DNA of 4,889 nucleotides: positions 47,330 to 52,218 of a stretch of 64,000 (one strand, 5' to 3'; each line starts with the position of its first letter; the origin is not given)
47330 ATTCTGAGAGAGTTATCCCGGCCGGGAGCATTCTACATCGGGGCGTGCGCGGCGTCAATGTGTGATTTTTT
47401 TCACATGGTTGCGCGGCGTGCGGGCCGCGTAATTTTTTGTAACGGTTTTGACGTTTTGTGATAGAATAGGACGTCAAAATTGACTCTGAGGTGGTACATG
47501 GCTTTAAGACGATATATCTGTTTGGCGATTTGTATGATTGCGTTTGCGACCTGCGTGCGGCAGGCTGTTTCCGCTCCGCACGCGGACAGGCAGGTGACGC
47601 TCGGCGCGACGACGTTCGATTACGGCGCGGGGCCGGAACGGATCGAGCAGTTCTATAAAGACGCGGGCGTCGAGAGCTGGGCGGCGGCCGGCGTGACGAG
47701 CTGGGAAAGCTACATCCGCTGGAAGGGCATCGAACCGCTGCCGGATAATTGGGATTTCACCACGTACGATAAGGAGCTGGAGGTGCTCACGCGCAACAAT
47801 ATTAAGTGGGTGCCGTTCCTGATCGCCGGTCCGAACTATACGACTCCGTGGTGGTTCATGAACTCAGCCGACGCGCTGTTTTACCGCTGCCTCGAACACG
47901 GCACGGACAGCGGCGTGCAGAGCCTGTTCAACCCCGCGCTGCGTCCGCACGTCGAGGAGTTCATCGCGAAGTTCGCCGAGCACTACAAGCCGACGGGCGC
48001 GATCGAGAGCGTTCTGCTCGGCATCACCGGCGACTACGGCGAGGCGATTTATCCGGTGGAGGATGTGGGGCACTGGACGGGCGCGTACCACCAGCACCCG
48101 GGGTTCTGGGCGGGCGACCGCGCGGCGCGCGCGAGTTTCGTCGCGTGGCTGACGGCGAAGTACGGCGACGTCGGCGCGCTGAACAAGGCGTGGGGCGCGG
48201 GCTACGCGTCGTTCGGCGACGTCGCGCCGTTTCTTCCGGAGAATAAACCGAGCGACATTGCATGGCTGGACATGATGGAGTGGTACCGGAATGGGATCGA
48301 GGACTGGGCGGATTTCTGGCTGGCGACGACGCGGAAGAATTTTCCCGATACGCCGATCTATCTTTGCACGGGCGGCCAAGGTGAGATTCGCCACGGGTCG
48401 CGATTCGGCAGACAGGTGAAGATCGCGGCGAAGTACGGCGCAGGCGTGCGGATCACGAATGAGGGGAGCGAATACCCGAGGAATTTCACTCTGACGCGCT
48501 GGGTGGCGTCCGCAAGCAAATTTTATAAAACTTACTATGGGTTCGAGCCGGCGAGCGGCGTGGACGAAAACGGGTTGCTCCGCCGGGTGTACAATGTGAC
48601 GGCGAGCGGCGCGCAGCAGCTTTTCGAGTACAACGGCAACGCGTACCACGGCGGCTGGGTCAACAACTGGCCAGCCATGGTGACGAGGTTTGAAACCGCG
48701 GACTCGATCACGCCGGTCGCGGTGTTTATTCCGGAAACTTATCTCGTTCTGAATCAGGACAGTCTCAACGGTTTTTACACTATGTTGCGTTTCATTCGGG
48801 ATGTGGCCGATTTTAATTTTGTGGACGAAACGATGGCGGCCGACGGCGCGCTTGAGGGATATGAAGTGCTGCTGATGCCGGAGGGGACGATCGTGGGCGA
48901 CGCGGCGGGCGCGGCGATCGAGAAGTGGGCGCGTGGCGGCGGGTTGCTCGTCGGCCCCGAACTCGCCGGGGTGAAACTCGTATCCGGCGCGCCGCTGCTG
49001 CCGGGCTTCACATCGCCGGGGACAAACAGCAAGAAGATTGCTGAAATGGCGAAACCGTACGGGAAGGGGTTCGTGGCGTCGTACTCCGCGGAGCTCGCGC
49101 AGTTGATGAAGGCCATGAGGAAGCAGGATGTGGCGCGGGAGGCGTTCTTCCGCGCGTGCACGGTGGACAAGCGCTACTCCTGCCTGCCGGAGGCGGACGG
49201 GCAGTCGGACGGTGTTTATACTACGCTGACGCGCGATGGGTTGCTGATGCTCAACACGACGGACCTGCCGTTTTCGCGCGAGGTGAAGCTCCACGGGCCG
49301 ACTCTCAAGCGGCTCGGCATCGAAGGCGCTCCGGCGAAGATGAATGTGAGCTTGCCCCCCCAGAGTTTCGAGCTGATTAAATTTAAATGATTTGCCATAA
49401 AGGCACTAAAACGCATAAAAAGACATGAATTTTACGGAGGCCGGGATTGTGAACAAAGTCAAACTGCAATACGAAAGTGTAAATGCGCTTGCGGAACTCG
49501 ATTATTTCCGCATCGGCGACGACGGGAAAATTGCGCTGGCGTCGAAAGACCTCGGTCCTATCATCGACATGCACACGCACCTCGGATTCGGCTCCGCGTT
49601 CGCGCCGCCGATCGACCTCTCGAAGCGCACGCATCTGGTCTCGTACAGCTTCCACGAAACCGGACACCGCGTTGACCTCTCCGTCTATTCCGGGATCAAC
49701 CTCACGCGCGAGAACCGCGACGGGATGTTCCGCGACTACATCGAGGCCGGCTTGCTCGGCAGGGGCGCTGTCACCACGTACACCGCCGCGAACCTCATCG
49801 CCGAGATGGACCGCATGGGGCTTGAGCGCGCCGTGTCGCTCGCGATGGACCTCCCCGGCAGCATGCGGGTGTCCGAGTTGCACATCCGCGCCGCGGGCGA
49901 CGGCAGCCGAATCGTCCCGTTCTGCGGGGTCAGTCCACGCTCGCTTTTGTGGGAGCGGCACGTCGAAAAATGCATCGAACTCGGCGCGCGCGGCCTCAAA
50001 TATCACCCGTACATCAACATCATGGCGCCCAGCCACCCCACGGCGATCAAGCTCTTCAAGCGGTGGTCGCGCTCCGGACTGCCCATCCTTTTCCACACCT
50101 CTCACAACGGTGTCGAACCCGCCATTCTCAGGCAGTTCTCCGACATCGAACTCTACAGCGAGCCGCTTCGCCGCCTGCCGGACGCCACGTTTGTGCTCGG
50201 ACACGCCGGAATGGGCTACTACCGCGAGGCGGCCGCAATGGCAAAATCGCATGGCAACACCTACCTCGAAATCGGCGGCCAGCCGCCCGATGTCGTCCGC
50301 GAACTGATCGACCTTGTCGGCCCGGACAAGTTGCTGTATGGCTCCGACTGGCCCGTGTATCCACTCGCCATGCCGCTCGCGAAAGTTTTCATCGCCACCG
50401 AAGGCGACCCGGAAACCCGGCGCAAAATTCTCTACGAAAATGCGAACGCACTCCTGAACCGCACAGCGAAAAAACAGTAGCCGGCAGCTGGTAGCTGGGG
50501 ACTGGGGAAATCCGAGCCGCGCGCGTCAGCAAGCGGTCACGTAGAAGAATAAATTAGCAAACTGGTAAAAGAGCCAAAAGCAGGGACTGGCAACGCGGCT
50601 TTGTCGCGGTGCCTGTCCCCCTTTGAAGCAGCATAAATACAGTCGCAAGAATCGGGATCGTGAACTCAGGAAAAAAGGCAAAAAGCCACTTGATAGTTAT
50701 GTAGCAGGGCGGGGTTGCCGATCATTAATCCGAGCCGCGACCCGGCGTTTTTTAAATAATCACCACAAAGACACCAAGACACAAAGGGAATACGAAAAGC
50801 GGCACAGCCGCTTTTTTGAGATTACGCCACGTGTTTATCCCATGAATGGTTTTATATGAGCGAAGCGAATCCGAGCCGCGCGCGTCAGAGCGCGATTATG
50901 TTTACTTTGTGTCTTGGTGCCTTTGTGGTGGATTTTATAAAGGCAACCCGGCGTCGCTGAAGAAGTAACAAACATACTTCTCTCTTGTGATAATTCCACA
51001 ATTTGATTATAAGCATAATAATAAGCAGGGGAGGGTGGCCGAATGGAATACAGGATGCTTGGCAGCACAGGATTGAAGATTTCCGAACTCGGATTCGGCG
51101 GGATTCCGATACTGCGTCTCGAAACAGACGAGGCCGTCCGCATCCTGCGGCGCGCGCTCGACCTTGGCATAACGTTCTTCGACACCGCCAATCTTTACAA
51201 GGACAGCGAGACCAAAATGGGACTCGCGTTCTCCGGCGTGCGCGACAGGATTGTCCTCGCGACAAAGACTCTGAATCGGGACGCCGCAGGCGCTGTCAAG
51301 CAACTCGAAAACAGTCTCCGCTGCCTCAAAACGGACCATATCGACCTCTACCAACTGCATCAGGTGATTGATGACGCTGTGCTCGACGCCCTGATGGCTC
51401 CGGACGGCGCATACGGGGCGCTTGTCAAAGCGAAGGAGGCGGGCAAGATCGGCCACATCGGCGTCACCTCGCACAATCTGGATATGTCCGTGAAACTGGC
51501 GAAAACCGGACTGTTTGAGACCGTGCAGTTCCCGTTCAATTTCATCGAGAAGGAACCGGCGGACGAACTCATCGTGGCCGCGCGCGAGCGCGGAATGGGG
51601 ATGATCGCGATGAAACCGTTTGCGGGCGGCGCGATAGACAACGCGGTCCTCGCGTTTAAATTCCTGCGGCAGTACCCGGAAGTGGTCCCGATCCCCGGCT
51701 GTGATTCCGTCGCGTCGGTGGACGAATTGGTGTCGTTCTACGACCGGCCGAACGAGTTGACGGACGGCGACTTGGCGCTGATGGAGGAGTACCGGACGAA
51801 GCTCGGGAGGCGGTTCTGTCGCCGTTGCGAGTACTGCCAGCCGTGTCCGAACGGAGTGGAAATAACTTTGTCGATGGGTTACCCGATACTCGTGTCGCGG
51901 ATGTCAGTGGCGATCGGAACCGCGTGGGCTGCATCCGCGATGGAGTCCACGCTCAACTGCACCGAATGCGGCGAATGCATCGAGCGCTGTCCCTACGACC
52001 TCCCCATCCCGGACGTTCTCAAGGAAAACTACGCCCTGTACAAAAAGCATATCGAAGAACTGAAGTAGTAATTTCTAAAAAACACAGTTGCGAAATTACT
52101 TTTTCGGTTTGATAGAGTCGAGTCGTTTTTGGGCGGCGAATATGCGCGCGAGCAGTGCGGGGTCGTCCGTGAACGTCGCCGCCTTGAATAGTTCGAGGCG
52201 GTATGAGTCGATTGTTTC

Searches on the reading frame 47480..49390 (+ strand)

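Call 16: search_protein_families(library=pfam, proteins=[window:47480-49390:+], max_evalue=0.001)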
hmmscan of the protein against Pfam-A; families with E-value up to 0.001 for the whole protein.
window:47480-49390:+ (636 aa): 2 families
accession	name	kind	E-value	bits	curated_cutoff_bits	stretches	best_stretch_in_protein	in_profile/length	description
PF02449.21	Glyco_hydro_42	-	1.2e-10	41.8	21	1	64-280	16-217/376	Beta-galactosidase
PF01373.23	Glyco_hydro_14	-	2.4e-08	33.8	27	1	88-290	47-266/402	Glycosyl hydrolase family 14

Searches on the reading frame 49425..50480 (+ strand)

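Call 16: search_protein_families(library=pfam, proteins=[window:49425-50480:+], max_evalue=0.001)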
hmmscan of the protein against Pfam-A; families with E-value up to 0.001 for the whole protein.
window:49425-50480:+ (351 aa): 1 family
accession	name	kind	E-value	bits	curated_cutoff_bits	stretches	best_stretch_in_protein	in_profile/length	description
PF04909.20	Amidohydro_2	-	7.3e-28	98.6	26.4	1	181-345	99-288/289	Amidohydrolase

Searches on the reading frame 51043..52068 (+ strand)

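Call 16: search_protein_families(library=pfam, proteins=[window:51043-52068:+], max_evalue=0.001)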
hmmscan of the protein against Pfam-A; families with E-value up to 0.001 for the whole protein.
window:51043-52068:+ (341 aa): 4 families
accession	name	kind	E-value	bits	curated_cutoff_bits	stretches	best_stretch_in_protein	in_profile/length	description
PF00248.27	Aldo_ket_red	-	3.4e-32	112.1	24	1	18-201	4-200/291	Aldo/keto reductase family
PF13534.11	Fer4_17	-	7.9e-07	30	22.2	1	258-320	1-60/61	4Fe-4S dicluster domain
PF13187.11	Fer4_9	-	1.1e-06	29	27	1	259-319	2-50/52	4Fe-4S dicluster domain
PF13183.11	Fer4_8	-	0.00026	21.9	27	1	259-319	5-67/68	4Fe-4S dicluster domain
